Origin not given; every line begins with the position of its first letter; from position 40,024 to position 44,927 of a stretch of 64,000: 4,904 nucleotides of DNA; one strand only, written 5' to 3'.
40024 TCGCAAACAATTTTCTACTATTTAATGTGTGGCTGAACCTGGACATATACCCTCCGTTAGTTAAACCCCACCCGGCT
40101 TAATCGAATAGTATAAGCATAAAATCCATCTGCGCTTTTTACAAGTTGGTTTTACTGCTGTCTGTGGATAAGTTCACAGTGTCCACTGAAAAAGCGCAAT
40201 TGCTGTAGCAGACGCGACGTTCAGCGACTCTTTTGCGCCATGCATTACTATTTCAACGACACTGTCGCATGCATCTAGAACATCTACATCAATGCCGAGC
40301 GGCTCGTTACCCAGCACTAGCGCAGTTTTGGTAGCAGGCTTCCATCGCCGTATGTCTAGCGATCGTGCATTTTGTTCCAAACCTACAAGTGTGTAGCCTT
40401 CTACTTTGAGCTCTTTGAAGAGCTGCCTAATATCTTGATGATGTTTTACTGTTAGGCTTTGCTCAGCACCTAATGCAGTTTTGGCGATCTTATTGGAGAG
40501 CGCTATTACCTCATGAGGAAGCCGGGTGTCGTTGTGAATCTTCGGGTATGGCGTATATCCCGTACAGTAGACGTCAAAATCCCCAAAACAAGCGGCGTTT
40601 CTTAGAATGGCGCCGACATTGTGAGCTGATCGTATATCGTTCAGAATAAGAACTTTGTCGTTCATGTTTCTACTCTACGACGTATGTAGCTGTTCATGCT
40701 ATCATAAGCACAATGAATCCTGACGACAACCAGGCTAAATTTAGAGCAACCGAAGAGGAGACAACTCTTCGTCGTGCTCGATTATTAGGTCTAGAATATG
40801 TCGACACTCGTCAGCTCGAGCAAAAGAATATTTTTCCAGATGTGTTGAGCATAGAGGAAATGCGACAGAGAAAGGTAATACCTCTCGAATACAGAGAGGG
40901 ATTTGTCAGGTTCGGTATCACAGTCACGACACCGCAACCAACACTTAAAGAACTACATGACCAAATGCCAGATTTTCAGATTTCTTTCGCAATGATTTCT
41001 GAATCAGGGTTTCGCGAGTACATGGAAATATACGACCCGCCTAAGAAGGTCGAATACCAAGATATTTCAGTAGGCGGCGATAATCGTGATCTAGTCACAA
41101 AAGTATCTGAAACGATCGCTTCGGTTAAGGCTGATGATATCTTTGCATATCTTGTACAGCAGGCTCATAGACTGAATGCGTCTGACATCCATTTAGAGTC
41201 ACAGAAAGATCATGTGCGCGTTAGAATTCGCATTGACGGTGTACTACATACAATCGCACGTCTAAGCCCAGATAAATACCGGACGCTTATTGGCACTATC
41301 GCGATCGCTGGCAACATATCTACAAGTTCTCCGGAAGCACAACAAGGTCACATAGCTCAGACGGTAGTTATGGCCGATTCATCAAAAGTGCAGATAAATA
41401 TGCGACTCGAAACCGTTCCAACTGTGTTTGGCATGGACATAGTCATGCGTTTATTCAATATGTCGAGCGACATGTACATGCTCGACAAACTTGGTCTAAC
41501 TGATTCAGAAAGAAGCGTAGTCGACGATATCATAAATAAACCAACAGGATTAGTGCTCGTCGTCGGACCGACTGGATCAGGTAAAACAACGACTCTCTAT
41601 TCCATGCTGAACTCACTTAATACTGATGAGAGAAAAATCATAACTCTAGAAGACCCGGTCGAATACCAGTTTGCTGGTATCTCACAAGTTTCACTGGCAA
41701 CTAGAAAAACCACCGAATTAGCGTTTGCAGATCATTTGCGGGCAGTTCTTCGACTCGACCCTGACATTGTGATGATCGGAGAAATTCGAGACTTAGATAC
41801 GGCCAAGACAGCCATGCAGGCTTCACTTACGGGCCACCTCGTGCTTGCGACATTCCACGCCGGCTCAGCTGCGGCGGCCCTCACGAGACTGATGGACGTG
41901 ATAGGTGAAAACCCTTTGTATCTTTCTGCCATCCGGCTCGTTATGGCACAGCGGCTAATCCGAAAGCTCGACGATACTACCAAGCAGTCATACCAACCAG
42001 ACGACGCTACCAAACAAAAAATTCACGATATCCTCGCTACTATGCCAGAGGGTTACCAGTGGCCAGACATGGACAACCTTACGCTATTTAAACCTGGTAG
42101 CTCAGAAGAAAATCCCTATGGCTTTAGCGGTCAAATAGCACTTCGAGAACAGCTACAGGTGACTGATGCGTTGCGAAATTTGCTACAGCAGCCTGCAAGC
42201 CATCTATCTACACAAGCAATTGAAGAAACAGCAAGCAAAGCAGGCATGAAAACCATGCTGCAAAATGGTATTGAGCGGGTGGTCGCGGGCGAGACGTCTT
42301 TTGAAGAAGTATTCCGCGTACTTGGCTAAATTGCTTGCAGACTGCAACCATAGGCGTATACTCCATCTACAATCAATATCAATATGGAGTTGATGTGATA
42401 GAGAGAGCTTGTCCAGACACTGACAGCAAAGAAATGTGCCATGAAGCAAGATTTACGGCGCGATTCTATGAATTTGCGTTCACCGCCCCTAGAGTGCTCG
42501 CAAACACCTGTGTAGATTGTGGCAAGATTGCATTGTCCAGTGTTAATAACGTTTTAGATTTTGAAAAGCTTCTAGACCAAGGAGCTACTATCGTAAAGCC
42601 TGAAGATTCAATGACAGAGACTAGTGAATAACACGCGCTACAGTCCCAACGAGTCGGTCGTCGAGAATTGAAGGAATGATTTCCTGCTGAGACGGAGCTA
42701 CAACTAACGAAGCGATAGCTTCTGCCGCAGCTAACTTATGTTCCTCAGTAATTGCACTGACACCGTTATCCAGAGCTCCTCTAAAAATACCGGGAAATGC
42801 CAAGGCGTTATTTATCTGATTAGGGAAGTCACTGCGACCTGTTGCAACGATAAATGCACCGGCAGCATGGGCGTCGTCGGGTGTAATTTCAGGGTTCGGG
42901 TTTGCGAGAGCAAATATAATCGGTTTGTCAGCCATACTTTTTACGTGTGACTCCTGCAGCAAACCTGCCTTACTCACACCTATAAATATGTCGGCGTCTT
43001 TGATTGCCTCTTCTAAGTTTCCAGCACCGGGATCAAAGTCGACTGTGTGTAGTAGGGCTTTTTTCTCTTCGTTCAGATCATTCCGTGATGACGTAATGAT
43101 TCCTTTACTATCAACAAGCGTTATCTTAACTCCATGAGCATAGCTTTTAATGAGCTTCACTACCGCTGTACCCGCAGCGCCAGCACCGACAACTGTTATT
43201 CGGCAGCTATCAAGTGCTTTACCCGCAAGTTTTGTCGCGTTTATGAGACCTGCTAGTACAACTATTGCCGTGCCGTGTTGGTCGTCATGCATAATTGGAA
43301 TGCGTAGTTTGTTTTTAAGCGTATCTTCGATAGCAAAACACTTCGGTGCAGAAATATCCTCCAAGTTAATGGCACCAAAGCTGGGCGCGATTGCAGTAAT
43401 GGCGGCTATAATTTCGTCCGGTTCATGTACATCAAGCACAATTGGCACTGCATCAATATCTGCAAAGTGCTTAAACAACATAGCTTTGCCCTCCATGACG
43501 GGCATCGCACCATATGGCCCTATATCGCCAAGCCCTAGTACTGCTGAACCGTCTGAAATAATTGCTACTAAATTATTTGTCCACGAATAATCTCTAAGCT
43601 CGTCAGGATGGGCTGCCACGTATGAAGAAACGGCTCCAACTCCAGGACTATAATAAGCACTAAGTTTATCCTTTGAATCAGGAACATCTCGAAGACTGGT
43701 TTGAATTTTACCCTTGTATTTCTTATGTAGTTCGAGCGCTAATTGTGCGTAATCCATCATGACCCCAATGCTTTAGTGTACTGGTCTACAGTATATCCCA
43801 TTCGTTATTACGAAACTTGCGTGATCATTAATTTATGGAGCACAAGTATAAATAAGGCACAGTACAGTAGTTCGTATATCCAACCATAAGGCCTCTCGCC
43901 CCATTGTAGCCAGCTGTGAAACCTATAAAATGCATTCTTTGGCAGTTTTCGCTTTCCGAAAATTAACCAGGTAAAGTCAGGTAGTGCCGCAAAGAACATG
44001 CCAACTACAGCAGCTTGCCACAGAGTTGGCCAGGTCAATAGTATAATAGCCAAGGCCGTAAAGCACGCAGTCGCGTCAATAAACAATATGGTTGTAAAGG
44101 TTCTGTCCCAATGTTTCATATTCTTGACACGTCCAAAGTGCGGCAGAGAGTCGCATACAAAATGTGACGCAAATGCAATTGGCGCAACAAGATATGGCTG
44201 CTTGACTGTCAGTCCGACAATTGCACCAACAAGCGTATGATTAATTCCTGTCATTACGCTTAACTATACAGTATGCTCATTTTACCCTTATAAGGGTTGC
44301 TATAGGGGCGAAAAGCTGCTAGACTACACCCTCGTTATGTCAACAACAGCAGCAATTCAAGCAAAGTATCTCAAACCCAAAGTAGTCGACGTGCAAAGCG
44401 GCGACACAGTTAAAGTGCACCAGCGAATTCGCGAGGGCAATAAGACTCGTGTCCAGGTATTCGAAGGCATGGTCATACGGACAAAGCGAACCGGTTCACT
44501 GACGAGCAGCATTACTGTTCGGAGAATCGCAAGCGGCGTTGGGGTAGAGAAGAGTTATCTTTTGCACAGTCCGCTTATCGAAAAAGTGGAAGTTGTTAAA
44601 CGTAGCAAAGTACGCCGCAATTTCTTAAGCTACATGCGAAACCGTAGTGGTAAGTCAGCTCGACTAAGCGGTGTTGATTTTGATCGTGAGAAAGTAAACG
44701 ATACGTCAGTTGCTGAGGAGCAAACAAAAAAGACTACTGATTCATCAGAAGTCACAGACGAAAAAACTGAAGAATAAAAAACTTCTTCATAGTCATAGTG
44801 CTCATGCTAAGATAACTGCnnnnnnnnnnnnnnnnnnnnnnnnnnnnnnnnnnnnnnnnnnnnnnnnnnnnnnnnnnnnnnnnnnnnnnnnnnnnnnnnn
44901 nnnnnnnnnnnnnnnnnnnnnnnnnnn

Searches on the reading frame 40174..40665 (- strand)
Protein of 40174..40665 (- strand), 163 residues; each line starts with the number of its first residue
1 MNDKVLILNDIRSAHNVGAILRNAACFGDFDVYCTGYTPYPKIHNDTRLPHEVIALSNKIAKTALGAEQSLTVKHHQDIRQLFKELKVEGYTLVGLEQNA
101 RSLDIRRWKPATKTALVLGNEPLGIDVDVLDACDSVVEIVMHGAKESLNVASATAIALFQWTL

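Call 93: search_protein_families(library=pfam, proteins=[window:40174-40665:-], max_evalue=0.001)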
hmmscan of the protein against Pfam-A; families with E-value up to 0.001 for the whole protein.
window:40174-40665:- (163 aa): 1 family
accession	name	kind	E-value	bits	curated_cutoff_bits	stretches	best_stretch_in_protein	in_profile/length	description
PF00588.24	SpoU_methylase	-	3e-30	105.6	29.7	1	5-159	3-142/142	SpoU rRNA Methylase family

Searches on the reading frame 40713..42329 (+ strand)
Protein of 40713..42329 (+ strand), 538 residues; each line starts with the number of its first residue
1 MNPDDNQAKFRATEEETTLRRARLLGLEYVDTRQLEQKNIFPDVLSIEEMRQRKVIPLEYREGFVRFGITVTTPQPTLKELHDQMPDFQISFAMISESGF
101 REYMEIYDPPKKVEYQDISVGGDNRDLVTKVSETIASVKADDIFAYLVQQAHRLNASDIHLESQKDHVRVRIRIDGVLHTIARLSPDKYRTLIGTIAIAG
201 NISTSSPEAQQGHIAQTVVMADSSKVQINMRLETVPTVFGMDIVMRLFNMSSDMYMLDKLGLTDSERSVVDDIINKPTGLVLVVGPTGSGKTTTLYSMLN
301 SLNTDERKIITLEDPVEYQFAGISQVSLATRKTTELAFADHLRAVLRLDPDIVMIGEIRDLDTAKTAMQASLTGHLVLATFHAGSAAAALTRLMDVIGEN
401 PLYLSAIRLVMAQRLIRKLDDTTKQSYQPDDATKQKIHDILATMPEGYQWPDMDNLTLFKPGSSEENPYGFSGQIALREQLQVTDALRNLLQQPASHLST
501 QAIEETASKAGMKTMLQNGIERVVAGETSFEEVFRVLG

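Call 92: search_protein_families(library=pfam, proteins=[window:40713-42329:+], max_evalue=0.001)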
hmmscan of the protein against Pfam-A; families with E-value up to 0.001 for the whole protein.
window:40713-42329:+ (538 aa): 7 families
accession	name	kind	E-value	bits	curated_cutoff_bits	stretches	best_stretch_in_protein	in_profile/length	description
PF00437.27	T2SSE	-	3.3e-89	299.6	24.9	1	146-535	14-370/370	Type II/IV secretion system protein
PF13401.12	AAA_22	-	0.00015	22.5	27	1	278-318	5-45/130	AAA domain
PF13191.12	AAA_16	-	0.00016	22.6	32.6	1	277-326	24-64/167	AAA ATPase domain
PF25199.1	nSTAND_NTPase5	-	0.00019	21.7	34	1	268-326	27-90/145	Novel STAND NTPase 5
PF01580.24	FtsK_SpoIIIE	-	0.00052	20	24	0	267-303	29-64/221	FtsK/SpoIIIE family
PF12775.13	AAA_7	-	0.00059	19.8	25.8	0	280-311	35-66/181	P-loop containing dynein motor region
PF13604.12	AAA_30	-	0.0008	19.6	27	0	263-311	3-51/191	AAA domain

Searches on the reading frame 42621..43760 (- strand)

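Call 92: search_protein_families(library=pfam, proteins=[window:42621-43760:-], max_evalue=0.001)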
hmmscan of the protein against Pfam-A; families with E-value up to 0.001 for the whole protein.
window:42621-43760:- (379 aa): 4 families
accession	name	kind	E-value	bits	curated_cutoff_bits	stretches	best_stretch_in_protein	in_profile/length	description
PF03949.21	Malic_M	-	1.9e-27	96.7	23.5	1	163-365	3-239/258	Malic enzyme, NAD binding domain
PF00390.24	malic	-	3.9e-26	92.4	23.1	1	29-149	14-182/182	Malic enzyme, N-terminal domain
PF01262.27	AlaDh_PNT_C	-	0.00062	19.7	23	1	179-285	20-128/214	Alanine dehydrogenase/PNT, C-terminal domain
PF07992.20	Pyr_redox_2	-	0.00066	19.6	26.1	1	187-317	2-117/291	Pyridine nucleotide-disulphide oxidoreductase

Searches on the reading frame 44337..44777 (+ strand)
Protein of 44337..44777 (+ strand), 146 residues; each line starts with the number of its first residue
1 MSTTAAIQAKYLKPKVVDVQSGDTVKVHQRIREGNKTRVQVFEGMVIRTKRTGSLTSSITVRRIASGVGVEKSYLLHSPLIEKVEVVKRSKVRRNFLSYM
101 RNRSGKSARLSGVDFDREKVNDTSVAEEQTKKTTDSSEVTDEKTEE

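Call 93: search_protein_families(library=pfam, proteins=[window:44337-44777:+], max_evalue=0.001)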
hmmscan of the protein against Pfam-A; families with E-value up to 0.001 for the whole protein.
window:44337-44777:+ (146 aa): 1 family
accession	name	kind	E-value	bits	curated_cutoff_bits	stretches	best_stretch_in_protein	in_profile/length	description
PF01245.26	Ribosomal_L19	-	1.3e-36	125.4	22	1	5-110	4-108/111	Ribosomal protein L19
